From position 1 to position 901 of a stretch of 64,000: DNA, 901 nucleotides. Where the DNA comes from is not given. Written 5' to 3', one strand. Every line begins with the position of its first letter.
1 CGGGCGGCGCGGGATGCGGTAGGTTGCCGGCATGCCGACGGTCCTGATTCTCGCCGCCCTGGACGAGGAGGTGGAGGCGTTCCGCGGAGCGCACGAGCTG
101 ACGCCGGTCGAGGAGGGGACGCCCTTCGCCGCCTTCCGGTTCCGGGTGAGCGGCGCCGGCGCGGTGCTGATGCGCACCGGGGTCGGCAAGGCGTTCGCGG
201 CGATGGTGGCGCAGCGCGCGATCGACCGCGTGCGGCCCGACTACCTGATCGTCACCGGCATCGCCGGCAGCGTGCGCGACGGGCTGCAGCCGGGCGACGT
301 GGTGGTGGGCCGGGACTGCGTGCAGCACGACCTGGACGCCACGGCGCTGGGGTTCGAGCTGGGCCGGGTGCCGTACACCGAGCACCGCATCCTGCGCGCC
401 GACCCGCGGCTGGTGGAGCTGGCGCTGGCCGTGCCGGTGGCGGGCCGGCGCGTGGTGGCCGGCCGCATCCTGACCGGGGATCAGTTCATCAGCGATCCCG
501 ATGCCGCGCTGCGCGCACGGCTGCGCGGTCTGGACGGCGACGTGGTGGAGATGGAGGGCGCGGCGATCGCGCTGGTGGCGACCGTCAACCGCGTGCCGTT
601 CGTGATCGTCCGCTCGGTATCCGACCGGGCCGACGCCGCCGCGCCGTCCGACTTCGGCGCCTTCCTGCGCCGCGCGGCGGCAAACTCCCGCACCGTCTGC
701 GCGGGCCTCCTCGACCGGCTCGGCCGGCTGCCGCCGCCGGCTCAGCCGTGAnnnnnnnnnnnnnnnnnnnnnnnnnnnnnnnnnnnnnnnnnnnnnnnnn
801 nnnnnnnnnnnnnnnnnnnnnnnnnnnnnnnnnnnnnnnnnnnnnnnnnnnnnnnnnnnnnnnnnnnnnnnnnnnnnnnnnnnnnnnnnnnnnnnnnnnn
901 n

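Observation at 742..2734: Low-GC two-gene island (AAA_21-type ATPase plus small partner) wedged exactly between mtnN and apt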

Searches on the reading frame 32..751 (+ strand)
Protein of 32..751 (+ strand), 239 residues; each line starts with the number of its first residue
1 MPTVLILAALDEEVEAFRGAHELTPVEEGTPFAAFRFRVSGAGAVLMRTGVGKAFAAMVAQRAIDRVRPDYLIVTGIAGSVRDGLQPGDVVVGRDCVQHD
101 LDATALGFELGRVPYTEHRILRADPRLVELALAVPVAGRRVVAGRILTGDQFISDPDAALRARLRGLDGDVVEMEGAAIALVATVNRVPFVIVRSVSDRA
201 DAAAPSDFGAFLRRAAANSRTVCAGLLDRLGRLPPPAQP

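Call 5: search_protein_families(library=pfam, proteins=[window:32-751:+], max_evalue=1)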
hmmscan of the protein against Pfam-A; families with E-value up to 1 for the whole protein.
window:32-751:+ (239 aa): 2 families
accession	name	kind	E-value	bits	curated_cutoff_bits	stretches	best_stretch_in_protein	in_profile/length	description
PF01048.26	PNP_UDP_1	-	3.6e-46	157.9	25.1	1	4-226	2-231/233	Phosphorylase superfamily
PF23991.1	DUF7310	-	0.12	13.3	40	1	155-203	30-77/83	Coiled-coil region of unknown function (DUF7310)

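Call 19: find_related_loci(query=window:32-751:+, collection=genome_contigs, flank=10000)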
Query window:32-751:+ (239 aa) in genome_contigs; peptide patterns used: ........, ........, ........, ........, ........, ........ (x = any residue, [..] = any of these).
599 stretches matched a pattern (row limit reached: there are more); 147 encode a relative of the query (tblastn E <= 1e-3); the best 80 are kept; 80 distinct loci.
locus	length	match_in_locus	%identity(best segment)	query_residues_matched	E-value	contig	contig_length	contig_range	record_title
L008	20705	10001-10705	85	1-235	2e-115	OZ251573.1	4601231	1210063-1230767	MAG: Spirochaetia bacterium isolate 136ba4c7-3ba6-41ec-ab90-2fabde2105be genome assembly, chromosome: 1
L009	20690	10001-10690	87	1-230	3e-115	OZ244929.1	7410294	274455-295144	MAG: Spirochaetia bacterium isolate 8068e3ae-2514-4771-9ed6-15a7f5772894 genome assembly, chromosome: 1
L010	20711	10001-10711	82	1-239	3e-113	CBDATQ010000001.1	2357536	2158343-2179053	MAG: Spirochaetia bacterium isolate a15d9f8d-dc76-4eb1-89a5-0bc88780a661 genome assembly, contig: contig_1, whole genome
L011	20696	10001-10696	84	1-232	4e-113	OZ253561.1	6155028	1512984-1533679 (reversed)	MAG: Spirochaetia bacterium isolate ba2874e9-b452-4f5e-a21f-6ab892bda592 genome assembly, chromosome: 1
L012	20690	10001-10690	83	1-230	7e-110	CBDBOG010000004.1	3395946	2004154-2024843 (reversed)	MAG: Spirochaetia bacterium isolate 40739a5d-4c61-4e6f-ad63-b7fc718ca5ff genome assembly, contig: contig_4, whole genome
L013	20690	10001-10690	82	1-230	6e-107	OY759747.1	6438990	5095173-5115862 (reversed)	MAG: Spirochaetia bacterium isolate 029c9a96-c795-42b2-9c0d-59f5314b817a genome assembly, chromosome: 1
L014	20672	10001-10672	75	4-227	2e-90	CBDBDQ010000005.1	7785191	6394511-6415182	MAG: Spirochaetia bacterium isolate f652f7ba-8847-4161-9e61-b7674eda2487 genome assembly, contig: contig_5, whole genome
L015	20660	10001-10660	67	4-223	6e-88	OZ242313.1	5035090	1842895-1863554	MAG: Spirochaetia bacterium isolate e429cb45-3368-499c-8ecb-8058609f3e9e genome assembly, chromosome: 1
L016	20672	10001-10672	70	4-227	1e-87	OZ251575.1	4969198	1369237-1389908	MAG: Spirochaetia bacterium isolate 617b14b6-7821-4a15-9039-de9782a91b86 genome assembly, chromosome: 1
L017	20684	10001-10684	72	3-230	3e-87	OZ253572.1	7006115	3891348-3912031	MAG: Spirochaetia bacterium isolate 72bb51b6-cb5f-447a-8604-6b23f49a98cc genome assembly, chromosome: 1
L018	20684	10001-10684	69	3-230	6e-86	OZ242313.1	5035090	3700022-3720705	MAG: Spirochaetia bacterium isolate e429cb45-3368-499c-8ecb-8058609f3e9e genome assembly, chromosome: 1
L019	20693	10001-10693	84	1-231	2e-111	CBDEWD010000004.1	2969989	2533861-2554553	MAG: Spirochaetia bacterium isolate c5f6e9bc-bcaa-411e-bf86-d1d97e606e4d genome assembly, contig: contig_4, whole genome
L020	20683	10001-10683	74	3-230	3e-82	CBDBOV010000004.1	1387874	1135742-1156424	MAG: Spirochaetia bacterium isolate 68d78d2d-8fbf-4242-a4cd-80a334438824 genome assembly, contig: contig_4, whole genome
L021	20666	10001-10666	39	4-227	1e-52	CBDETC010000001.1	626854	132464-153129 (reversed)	MAG: Balneolaceae bacterium isolate 22e4b764-13fc-49fb-a5f9-c2e4be668ff3 genome assembly, contig: contig_1, whole genome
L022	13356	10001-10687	39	4-232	1e-52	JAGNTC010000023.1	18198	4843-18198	MAG: Flavobacterium sp. isolate Go_LeineEff_bin_76 Go_LeineEff_1156_length_18198_cov_4.204748, whole genome shotgun sequ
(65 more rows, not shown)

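Call 29: search_protein_families(library=padloc, proteins=[L009:11491-12648:-, L009:12645-13118:-, L009:13118-14512:-, L012:12196-14256:-, L012:14344-15585:-, L013:10708-12414:+, L013:12644-14035:-, L013:14138-14995:+, L008:10657-12123:-, L008:12458-13849:+], max_evalue=0.001)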
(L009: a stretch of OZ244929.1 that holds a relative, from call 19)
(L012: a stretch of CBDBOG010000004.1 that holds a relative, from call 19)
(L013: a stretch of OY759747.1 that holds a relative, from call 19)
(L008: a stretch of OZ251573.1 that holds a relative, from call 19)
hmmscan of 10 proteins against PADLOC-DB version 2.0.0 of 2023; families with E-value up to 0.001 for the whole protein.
L009:11491-12648:- (385 aa): 0 families

L009:12645-13118:- (157 aa): 0 families

L009:13118-14512:- (464 aa): 94 families (the best 25 are shown)
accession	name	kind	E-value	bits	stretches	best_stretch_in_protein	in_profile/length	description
PDLC03878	NsnB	-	5e-49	165.9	1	23-460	2-337/345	-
PDLC04707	PDC-M55A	-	2.9e-33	113.5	2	310-447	258-395/421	-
PDLC04148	HEC-03B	-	3.7e-28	96.8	1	241-459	221-439/458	-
PDLC02979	AriA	-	5e-25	87.1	2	313-398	278-372/373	-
PDLC02980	AriA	-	1.2e-18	66.2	1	299-400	220-304/304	-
PDLC04178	HEC-01A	-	1.1e-17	62.2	2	258-405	196-337/399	-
PDLC04175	HEC-01A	-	1.3e-15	55.4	2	343-404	257-317/363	-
PDLC00094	GajA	-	1.2e-13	48.4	2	23-85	3-64/569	AAA ATPase domain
PDLC02358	Old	-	1.4e-13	48.5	2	23-67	4-47/578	Old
PDLC04177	HEC-01A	-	4.3e-13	47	1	331-402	276-343/393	-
PDLC04180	HEC-01A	-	9.2e-13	46.1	2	23-71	3-50/382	-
PDLC00096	GajA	-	2.1e-12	44.6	2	346-405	278-343/630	AAA ATPase domain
PDLC00067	GajA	-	7.5e-12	42.5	2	23-63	5-44/604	AAA ATPase domain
PDLC00099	GajA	-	1.6e-11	41.9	2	335-399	275-344/626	AAA ATPase domain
PDLC04183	HEC-01A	-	1.8e-11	41.8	2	25-94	7-71/402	-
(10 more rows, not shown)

L012:12196-14256:- (686 aa): 0 families

L012:14344-15585:- (413 aa): 83 families (the best 25 are shown)
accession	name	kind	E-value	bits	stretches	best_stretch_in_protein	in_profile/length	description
PDLC03878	NsnB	-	5.5e-38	129.6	1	15-404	2-293/345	-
PDLC04707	PDC-M55A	-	2.7e-27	93.8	2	322-404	273-361/421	-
PDLC04148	HEC-03B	-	9.6e-23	78.9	1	269-403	266-395/458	-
PDLC02979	AriA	-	3.9e-22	77.6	2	313-391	290-372/373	-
PDLC02980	AriA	-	8.6e-19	66.6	1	319-393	229-304/304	-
PDLC04178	HEC-01A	-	1e-15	55.7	2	12-58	6-51/399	-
PDLC04175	HEC-01A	-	2.1e-14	51.4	2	337-397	258-317/363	-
PDLC04177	HEC-01A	-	1.6e-13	48.4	1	336-395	285-343/393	-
PDLC00096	GajA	-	9.3e-13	45.7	2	16-59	4-48/630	AAA ATPase domain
PDLC04183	HEC-01A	-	1.2e-12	45.6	2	16-73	6-62/402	-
PDLC02358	Old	-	4.1e-12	43.7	2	15-58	4-46/578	Old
PDLC00094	GajA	-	3.8e-11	40.2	1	16-76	4-63/569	AAA ATPase domain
PDLC00067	GajA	-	4.2e-11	40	2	352-391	309-345/604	AAA ATPase domain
PDLC04180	HEC-01A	-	7.8e-11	39.8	1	15-63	3-50/382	-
PDLC00099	GajA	-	1.5e-10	38.7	2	328-392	275-344/626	AAA ATPase domain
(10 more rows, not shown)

L013:10708-12414:+ (568 aa): 10 families
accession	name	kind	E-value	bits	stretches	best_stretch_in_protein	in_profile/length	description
PDLC03547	REase_II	-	6.4e-16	56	1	197-376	250-444/585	Type II restriction enzyme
PDLC03448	REase_II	-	8.4e-12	42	2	277-375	612-721/857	Type II restriction enzyme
PDLC03920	MkoA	-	2.5e-07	27.4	1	174-244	597-664/1112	-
PDLC04140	mad8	-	1.3e-05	22.9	1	210-261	26-70/314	mads_8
PDLC03921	MkoA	-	6.9e-05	18.7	1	206-244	1037-1075/1607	-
PDLC04547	PDC-M26A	-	0.00024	17.8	0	190-322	311-436/724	-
PDLC04232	IetA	-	0.00025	18.6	1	208-235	113-140/330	-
PDLC05079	PDC-S73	-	0.00027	17.9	1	194-236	174-216/752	-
PDLC00915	TRIP13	-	0.00045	17.7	1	215-252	67-104/302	TRIP13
PDLC02196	IetA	-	0.00094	16.7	0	208-235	119-146/374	-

L013:12644-14035:- (463 aa): 0 families

L013:14138-14995:+ (285 aa): 0 families

L008:10657-12123:- (488 aa): 68 families (the best 25 are shown)
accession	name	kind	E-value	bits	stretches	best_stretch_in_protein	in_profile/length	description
PDLC03878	NsnB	-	1.6e-55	187.2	2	288-454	172-333/345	-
PDLC04148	HEC-03B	-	1.1e-35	121.6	2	332-457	314-438/458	-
PDLC04707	PDC-M55A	-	5.5e-33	112.6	2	332-451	274-397/421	-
PDLC02979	AriA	-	1.4e-25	88.9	2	319-398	290-370/373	-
PDLC02980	AriA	-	4.9e-21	74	2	326-401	227-303/304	-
PDLC04178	HEC-01A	-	5.1e-17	60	2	50-160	7-109/399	-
PDLC04176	HEC-01A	-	1.1e-14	52.6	2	53-102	4-53/371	-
PDLC04175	HEC-01A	-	1e-13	49.1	2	51-101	5-54/363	-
PDLC04033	PD-T4-4_A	-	9e-12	42.9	1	353-408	322-377/460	-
PDLC02358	Old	-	1e-11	42.4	2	358-401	286-329/578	Old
PDLC04177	HEC-01A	-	1.1e-11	42.5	2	345-401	285-340/393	-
PDLC04392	PDC-M07A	-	7.7e-11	39.7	1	54-96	4-45/432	-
PDLC00096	GajA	-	1.1e-10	38.9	1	347-400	277-336/630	AAA ATPase domain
PDLC04393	PDC-M07A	-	2.1e-10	38.1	1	52-97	2-46/435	-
PDLC00091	GajA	-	3e-10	37.5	2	358-400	298-341/627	AAA ATPase domain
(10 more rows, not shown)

L008:12458-13849:+ (463 aa): 2 families
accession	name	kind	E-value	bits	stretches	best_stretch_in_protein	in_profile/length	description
PDLC04984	PDC-S27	-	6.8e-21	72.7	1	2-320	3-330/474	-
PDLC04985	PDC-S27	-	6.7e-19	66.2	1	2-408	5-420/484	-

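Call 83: search_protein_families(library=ncbifam, proteins=[window:32-751:+], max_evalue=0.00001)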
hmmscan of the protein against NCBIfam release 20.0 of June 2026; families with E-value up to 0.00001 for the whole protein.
window:32-751:+ (239 aa): 12 families
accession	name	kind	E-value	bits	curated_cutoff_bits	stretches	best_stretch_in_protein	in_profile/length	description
NF004079.0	PRK05584.1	equivalog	2.8e-55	187.3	169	1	4-230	3-230/232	5'-methylthioadenosine/adenosylhomocysteine nucleosidase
TIGR01704.1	MTA_SAH-Nsdase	equivalog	2.1e-37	128.9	73.8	1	6-229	4-228/229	5'-methylthioadenosine/S-adenosylhomocysteine nucleosidase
NF011286.0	PRK14697.1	equivalog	4.1e-24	85.4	260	1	29-222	31-219/233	bifunctional 5'-methylthioadenosine/S-adenosylhomocysteine nucleosidase/phosphatase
NF005213.0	PRK06698.1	equivalog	9e-24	84.1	768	1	29-222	31-219/459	bifunctional 5'-methylthioadenosine/S-adenosylhomocysteine nucleosidase/phosphatase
TIGR03664.1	fut_nucase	equivalog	8.8e-22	77.9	124.7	1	4-200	1-203/228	futalosine hydrolase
NF005221.0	PRK06714.1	equivalog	1e-20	74.3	218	1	5-214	5-212/236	S-adenosylhomocysteine nucleosidase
NF004168.0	PRK05634.1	equivalog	1.7e-17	63.8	129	1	45-218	24-176/185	nucleosidase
TIGR03468.1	HpnG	hypoth_equivalog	7.6e-17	61.6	187.1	1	121-214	80-172/212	hopanoid-associated phosphorylase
NF006087.0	PRK08236.1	equivalog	1.2e-09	38.2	213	1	4-199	7-189/219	futalosine hydrolase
TIGR01705.1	MTA_SAH-nuc-hyp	equivalog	7.1e-08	32.5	152.2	1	41-212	37-187/212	5'-methylthioadenosine/S-adenosylhomocysteine nucleosidase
NF005522.0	PRK07164.1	equivalog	1.1e-06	28.3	161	0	170-200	157-187/218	5'-methylthioadenosine/S-adenosylhomocysteine nucleosidase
NF004489.0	PRK05819.1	subfamily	7.5e-06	25.4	230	1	45-199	59-206/236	DeoD-type purine-nucleoside phosphorylase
